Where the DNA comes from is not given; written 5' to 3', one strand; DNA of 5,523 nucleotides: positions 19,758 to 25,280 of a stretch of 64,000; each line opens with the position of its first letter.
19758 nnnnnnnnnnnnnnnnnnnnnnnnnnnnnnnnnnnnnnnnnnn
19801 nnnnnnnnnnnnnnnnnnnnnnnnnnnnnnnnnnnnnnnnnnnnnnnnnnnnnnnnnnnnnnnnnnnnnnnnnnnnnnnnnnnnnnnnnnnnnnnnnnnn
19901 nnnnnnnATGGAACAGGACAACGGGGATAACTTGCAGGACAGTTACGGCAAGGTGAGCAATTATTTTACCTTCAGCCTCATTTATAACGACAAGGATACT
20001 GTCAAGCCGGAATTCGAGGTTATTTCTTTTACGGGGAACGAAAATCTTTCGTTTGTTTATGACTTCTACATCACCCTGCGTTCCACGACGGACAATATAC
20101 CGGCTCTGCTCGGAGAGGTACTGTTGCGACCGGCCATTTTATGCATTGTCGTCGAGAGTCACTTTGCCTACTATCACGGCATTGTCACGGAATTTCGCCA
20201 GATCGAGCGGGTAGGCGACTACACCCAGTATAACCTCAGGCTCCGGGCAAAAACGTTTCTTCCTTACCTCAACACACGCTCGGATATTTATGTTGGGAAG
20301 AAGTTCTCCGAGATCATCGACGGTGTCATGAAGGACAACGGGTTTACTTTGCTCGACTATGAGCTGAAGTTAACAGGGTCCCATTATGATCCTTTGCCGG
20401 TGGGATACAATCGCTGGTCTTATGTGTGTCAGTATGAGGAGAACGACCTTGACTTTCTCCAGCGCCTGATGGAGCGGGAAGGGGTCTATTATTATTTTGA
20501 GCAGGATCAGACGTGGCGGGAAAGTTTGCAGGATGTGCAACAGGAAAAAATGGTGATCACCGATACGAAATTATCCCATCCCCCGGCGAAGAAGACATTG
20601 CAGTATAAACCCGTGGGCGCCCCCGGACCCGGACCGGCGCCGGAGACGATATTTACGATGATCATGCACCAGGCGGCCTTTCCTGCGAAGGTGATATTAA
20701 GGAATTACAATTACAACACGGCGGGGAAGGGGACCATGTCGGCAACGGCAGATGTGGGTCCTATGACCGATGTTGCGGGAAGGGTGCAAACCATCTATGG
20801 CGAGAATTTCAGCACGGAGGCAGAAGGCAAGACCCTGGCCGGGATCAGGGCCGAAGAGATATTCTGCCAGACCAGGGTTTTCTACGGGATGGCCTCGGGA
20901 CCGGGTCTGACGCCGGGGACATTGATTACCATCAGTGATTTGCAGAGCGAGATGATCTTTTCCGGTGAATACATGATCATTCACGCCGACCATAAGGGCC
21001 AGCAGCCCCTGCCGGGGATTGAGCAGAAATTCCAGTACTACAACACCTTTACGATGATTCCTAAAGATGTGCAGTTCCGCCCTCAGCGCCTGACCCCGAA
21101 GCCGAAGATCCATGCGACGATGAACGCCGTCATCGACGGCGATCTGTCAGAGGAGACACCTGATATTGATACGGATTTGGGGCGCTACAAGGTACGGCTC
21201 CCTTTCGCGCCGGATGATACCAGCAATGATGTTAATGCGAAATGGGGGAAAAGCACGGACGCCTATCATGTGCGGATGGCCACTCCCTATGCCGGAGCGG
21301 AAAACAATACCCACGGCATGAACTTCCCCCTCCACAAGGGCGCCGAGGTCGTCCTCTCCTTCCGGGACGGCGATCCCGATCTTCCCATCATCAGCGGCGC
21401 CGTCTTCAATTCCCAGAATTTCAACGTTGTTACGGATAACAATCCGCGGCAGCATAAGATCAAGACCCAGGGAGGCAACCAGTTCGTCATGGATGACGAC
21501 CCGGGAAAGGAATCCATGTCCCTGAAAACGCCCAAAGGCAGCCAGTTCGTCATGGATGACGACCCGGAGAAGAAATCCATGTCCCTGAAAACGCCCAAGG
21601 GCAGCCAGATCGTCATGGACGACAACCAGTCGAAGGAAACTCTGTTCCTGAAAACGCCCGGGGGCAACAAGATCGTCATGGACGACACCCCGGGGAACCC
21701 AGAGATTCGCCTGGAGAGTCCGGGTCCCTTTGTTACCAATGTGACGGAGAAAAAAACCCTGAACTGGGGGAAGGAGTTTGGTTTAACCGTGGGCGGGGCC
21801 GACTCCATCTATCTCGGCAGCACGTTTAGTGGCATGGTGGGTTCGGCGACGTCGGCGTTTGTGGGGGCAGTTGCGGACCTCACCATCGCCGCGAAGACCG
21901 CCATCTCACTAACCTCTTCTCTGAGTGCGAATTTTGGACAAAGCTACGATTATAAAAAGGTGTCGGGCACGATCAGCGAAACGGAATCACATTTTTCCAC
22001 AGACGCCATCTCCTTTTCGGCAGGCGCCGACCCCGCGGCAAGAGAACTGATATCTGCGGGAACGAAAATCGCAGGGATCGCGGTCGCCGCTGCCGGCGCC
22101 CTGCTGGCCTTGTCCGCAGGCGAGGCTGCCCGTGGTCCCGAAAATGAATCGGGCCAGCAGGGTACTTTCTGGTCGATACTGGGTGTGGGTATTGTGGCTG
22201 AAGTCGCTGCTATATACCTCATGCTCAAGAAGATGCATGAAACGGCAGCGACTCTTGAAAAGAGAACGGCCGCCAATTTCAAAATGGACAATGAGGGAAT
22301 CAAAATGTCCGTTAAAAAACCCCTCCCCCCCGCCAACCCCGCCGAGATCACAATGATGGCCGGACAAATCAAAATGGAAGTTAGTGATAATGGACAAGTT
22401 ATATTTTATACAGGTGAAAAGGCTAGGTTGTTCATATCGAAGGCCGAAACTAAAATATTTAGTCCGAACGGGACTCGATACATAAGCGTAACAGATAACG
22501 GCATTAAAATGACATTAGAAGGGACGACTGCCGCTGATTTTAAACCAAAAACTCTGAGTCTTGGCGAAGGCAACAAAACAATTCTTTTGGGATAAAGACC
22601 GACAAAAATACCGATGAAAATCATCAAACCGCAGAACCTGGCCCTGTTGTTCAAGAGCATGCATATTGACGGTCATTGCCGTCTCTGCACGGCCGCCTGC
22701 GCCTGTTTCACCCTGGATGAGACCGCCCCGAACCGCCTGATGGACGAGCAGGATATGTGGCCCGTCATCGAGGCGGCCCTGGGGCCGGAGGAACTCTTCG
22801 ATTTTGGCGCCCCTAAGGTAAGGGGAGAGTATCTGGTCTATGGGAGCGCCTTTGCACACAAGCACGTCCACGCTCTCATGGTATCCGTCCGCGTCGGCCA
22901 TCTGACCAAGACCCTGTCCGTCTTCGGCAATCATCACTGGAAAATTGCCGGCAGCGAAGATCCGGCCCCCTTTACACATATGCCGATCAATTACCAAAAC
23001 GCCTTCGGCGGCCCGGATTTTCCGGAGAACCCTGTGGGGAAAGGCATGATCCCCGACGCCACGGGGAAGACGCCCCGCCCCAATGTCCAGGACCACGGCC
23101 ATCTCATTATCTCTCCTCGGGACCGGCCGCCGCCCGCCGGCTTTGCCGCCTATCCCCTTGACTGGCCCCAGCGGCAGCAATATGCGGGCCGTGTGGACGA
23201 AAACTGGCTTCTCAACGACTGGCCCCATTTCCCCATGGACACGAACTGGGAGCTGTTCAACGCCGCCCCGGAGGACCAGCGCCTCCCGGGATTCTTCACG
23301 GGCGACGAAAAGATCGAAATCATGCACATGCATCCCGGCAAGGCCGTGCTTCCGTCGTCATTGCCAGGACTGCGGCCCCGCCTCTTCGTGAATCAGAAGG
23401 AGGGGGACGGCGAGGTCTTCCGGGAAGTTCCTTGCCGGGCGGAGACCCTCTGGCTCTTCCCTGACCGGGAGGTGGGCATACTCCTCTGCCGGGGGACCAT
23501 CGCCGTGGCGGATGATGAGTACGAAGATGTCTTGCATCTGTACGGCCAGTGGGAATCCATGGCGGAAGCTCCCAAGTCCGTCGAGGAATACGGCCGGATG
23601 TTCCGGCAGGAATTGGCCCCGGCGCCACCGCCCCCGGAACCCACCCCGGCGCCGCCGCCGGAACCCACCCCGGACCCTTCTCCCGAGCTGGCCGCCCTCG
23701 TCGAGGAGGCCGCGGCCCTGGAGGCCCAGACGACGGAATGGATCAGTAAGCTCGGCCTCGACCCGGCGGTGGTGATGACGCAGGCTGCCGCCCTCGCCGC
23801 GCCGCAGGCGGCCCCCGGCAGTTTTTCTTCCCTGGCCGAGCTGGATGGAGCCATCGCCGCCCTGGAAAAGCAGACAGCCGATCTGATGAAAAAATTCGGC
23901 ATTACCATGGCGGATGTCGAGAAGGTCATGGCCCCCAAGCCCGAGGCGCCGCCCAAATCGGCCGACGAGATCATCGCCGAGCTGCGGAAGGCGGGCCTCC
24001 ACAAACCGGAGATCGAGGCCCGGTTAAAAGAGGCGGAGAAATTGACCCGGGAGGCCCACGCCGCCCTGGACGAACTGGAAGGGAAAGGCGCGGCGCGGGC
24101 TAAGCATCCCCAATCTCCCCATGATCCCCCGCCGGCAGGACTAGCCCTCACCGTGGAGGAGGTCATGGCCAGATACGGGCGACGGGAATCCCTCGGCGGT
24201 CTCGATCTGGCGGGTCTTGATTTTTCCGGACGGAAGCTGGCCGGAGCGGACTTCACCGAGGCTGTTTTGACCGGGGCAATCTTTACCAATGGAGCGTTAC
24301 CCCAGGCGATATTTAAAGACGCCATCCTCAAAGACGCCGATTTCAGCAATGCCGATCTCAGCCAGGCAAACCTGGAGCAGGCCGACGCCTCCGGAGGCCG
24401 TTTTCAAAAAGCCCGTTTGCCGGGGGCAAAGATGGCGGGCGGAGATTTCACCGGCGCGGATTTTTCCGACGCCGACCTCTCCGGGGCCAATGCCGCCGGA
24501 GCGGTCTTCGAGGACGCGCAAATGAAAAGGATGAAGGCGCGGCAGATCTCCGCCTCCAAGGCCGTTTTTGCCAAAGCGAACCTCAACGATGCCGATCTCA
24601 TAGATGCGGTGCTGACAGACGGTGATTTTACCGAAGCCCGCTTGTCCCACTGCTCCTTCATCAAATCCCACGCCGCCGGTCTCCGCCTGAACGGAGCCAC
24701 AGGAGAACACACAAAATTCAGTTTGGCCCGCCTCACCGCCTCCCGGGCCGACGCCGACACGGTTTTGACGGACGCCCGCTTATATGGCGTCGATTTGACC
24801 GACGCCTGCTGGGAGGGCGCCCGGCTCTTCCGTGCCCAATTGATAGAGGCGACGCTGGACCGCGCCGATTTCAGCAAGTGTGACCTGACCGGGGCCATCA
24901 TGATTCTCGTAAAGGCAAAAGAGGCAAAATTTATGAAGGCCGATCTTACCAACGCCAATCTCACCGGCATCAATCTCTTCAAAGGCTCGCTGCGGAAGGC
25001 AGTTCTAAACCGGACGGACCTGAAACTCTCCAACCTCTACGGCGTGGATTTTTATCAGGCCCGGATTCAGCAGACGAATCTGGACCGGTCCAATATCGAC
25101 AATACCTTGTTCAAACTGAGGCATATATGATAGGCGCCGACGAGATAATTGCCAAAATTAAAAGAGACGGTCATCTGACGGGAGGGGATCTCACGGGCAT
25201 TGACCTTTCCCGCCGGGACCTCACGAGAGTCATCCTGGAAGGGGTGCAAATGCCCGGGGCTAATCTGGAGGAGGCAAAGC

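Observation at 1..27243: Three paralogous VgrG / DUF2169-pentapeptide / pentapeptide / DUF3540 / short PAAR-like modules with no recognisable payload or firing machinery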

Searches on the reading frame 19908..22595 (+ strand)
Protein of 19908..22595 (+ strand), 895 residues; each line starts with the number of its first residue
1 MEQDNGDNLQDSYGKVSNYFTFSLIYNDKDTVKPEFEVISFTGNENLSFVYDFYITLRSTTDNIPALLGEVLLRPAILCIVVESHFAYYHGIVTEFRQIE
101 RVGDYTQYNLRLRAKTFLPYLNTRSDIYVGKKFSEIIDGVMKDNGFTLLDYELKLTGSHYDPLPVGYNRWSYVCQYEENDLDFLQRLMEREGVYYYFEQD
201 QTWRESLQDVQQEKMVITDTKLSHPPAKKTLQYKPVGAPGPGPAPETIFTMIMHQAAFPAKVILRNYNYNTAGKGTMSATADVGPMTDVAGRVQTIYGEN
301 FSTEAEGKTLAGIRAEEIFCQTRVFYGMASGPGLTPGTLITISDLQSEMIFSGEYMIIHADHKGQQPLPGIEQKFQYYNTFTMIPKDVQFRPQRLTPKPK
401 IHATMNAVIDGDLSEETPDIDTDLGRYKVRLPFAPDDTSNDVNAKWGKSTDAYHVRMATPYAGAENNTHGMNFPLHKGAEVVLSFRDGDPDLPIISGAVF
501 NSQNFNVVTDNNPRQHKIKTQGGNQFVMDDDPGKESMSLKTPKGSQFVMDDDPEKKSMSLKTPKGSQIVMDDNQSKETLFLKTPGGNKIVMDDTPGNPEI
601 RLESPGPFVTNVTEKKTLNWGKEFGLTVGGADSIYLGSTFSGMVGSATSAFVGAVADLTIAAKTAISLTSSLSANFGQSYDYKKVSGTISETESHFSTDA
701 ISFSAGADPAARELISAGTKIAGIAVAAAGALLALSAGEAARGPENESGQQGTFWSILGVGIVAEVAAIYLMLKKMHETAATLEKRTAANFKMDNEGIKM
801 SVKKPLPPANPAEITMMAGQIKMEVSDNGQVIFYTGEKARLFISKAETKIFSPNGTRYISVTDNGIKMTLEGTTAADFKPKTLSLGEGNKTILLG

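Call 5: search_protein_families(library=pfam, proteins=[window:19908-22595:+], max_evalue=0.01)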
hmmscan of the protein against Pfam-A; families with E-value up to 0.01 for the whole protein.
window:19908-22595:+ (895 aa): 4 families
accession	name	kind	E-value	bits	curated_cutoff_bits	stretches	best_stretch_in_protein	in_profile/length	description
PF05954.17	Phage_GPD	-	3.4e-48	164.8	30.1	1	45-366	2-303/305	Phage tail baseplate hub (GPD)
PF13296.11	T6SS_Vgr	-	4.4e-06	27.1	22.4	0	517-544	2-29/108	Putative type VI secretion system Rhs element Vgr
PF04717.18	Phage_base_V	-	1.1e-05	26.1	23.8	1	449-500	27-75/75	Type VI secretion system/phage-baseplate injector OB domain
PF20093.5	DUF6484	-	0.00016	22.7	27.6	1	474-498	39-60/61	Domain of unknown function (DUF6484)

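Call 26: search_protein_families(library=ncbifam, proteins=[window:19908-22595:+], max_evalue=0.01)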
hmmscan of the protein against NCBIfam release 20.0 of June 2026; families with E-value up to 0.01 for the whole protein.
window:19908-22595:+ (895 aa): 2 families
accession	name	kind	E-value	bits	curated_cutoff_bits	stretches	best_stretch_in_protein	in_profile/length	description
TIGR03361.1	VI_Rhs_Vgr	subfamily_domain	8.4e-71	239.1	186.35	1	31-553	7-504/513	type VI secretion system tip protein TssI/VgrG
TIGR01646.1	vgr_GE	subfamily_domain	2.8e-67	227.8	121.8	1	37-542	2-478/480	type VI secretion system tip protein VgrG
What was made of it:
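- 19908..22595 (+): vgrG of module 3 (type B, 895 aa): core, 4 x 21-residue repeats (residues ~520-620), a tail with two hydrophobic helices (residues 714-776, nt 22047-22235), and a tip ending ILLG. Pfam and TIGR03361 (calls 5, 26).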

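Call 57: search_solved_structures(query=window:19908-22592:+, max_evalue=1)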
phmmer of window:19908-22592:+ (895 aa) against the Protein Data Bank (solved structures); distinct sequences matched with E-value up to 1: 18.
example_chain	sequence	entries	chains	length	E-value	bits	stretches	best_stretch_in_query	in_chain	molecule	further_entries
6sjl_A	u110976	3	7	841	7.5e-33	116.7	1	27-547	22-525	Putative type VI secretion protein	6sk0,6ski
7q5p_A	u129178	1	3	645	1.1e-28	103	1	40-549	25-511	Type VI secretion protein VgrG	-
4mtk_A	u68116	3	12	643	1.4e-27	99.3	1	41-552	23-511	VgrG1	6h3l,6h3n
4uhv_A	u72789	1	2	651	1.5e-27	99.2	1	41-552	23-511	VGRG1, VALINE-GLYCINE REPEAT PROTEIN G1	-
28yn_A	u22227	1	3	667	1.5e-27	99.2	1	41-552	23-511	Type VI secretion system spike protein VgrG1a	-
2p5z_X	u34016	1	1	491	2.3e-23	85.3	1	36-516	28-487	Type VI secretion system component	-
8qja_A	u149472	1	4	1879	1.7e-21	79.1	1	38-543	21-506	Putative type VI secretion system YD repeat-containing Rhs element Vgr protein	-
9mlp_A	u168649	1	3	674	3.2e-18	68.4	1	40-504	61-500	Cytoplasmic protein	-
9jg8_G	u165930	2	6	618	1.5e-07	33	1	450-565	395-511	Type VI secretion system spike protein VgrG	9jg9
7aef_q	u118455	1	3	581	2e-06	29.3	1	455-573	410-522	Phosphoserine phosphatase SerB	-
8gra_I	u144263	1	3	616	2.1e-06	29.3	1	449-549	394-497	Type VI secretion system spike protein VgrG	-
9rce_F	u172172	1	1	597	4.2e-05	24.9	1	455-574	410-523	Type VI secretion system tip protein VgrG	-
6j0m_A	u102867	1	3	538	0.0011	20.2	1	454-564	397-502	Pvc8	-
7b5h_AJ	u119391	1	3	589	0.0013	20.1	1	455-573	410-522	All3320 protein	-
9qgm_8A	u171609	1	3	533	0.01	17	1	453-548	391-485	Photorhabdus luminescens subsp. laumondii TTO1 complete genome segment 6/17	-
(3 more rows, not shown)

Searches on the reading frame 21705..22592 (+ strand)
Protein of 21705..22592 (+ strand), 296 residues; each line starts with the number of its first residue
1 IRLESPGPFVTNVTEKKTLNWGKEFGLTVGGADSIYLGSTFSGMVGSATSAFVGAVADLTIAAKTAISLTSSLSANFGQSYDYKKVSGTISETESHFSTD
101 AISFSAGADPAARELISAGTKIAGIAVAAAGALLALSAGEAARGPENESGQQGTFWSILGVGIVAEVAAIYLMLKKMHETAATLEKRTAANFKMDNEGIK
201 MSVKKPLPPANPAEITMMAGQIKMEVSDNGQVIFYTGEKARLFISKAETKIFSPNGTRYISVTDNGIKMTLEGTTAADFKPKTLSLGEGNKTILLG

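Call 42: search_protein_families(library=pfam, proteins=[window:21759-22592:+], max_evalue=10)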
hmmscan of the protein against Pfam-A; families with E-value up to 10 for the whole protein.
seq(278 aa): 1 family
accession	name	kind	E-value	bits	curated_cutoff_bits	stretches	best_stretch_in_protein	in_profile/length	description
PF19589.4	DUF6095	-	0.11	13.1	23.8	1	134-157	38-61/73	Family of unknown function (DUF6095)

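Call 54: find_homologous_proteins(query=window:21759-22592:+, max_evalue=0.001)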
Query seq(278 aa): 8000 candidates shared short words with the query, none scored E <= 0.001.
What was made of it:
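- Tried and rejected: The word-indexed search returned nothing, not even the protein itself (call 54).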

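Call 88: search_protein_representatives(protein=window:21705-22592:+)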
Query: 296 residues. Proteins with E-value up to 0.001 (for the whole library): 20; up to 1e-10: 3; up to 1e-30: 0. The best 20 are listed.
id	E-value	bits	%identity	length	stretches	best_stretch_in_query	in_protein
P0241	1.3e-17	80.8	30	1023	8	228-277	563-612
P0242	7.4e-13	65.2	29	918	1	28-202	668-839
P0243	8.0e-12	61.8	34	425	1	21-202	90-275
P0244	3.5e-09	53.1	32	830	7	219-277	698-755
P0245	1.1e-08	51.5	32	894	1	22-203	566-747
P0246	1.1e-07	48.3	34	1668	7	245-278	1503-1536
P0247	3.4e-07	46.6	31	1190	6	234-275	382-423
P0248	7.4e-07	45.5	30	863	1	21-178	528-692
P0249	8.0e-07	45.4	28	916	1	21-203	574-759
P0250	1.2e-06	44.8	31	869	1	20-206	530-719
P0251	2.5e-06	43.7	29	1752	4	224-278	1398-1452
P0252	2.6e-06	43.7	31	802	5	213-269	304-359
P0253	1.3e-05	41.4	27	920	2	22-175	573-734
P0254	2.4e-05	40.5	28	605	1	21-280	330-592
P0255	2.7e-05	40.4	27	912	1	23-204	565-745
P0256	4.1e-05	39.8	28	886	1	29-202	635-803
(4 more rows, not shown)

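Call 89: list_cluster_members(proteins=[P0241, P0242, P0245, P0248, P0249, P0250, P0253, P0255, P0256, P0244])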
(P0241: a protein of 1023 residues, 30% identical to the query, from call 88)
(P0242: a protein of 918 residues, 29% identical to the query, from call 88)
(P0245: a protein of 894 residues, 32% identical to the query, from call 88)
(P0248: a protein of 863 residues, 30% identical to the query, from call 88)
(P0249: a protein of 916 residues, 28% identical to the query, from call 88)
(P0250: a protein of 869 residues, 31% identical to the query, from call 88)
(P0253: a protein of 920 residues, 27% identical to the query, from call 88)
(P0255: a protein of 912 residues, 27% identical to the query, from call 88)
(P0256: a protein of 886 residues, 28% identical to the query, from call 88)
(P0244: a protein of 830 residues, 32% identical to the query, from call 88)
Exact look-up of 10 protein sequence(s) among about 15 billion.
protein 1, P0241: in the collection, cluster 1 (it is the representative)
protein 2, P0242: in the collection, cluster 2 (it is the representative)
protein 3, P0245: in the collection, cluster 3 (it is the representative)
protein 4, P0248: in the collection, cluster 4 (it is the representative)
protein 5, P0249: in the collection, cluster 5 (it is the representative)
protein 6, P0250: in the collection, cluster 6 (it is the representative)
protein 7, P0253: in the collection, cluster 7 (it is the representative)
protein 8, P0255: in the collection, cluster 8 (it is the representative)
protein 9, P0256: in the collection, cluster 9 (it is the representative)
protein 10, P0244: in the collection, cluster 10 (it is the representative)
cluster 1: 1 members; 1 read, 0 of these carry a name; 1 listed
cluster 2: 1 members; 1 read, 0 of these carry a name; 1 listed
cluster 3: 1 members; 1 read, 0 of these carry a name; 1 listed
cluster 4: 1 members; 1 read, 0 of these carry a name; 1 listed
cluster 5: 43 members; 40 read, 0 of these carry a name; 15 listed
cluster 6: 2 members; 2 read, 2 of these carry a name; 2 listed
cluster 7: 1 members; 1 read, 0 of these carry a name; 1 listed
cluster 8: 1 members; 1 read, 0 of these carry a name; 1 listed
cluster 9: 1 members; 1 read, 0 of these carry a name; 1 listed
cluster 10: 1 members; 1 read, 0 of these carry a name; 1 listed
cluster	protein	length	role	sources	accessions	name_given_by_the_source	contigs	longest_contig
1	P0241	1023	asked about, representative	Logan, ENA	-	-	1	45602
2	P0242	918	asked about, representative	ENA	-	-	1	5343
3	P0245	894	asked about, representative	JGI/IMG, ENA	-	-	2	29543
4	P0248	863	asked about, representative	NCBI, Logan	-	-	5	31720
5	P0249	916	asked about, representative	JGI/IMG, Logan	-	-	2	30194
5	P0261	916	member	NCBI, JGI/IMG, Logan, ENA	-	-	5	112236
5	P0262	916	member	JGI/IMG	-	-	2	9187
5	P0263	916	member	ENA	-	-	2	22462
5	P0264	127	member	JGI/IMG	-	-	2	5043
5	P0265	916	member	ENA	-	-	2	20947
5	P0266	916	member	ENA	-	-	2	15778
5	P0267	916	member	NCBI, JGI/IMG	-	-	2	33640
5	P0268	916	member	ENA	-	-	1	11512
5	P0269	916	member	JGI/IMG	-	-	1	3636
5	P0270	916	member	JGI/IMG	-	-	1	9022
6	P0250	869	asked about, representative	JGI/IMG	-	type VI secretion system VgrG family protein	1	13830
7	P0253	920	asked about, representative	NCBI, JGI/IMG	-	-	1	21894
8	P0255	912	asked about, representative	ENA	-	-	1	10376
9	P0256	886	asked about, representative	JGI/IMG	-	-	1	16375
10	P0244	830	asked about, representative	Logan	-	-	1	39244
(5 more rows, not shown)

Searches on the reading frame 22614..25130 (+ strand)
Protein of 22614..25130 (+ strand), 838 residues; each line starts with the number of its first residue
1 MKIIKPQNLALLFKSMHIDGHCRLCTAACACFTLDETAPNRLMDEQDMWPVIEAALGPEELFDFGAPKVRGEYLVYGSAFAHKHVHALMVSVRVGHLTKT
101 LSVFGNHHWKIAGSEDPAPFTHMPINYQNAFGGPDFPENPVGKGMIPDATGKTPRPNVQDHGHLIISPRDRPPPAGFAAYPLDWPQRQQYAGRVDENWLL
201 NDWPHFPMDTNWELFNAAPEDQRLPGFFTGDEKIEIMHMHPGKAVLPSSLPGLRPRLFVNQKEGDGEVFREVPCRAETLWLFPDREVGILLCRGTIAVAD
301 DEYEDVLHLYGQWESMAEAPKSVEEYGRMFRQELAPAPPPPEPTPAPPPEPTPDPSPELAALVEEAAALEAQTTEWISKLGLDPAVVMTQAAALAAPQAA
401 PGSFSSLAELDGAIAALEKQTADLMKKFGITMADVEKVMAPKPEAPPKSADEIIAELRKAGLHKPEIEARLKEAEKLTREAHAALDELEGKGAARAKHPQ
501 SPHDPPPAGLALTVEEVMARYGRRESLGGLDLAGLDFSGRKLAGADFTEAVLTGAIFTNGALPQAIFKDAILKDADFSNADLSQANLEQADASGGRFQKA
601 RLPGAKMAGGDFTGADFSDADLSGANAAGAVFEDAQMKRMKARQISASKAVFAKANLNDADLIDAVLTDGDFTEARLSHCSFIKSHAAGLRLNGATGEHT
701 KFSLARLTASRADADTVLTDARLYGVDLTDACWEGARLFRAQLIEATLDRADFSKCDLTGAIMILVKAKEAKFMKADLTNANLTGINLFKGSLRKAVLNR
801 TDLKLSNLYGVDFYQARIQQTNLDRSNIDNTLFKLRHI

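Call 5: search_protein_families(library=pfam, proteins=[window:22614-25130:+], max_evalue=0.01)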
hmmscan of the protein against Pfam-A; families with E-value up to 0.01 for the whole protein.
window:22614-25130:+ (838 aa): 4 families
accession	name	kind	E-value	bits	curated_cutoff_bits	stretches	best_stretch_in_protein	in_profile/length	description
PF09937.14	DUF2169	-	3.9e-77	260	25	1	21-293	3-294/294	Uncharacterized protein conserved in bacteria (DUF2169)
PF00805.28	Pentapeptide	-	4.8e-47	157.5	20.2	7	570-607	1-38/40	Pentapeptide repeats (8 copies)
PF13599.13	Pentapeptide_4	-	8.5e-28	96.7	38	5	537-605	8-76/78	Pentapeptide repeat region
PF13576.12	Pentapeptide_3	-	1.4e-20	73.6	27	2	597-635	6-47/48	Pentapeptide repeats (9 copies)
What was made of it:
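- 22614..25130 (+): tvpAB/tagAB of module 3, short form (838 aa). Pfam DUF2169 3.9e-77 and Pentapeptide 5e-47 (call 5).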
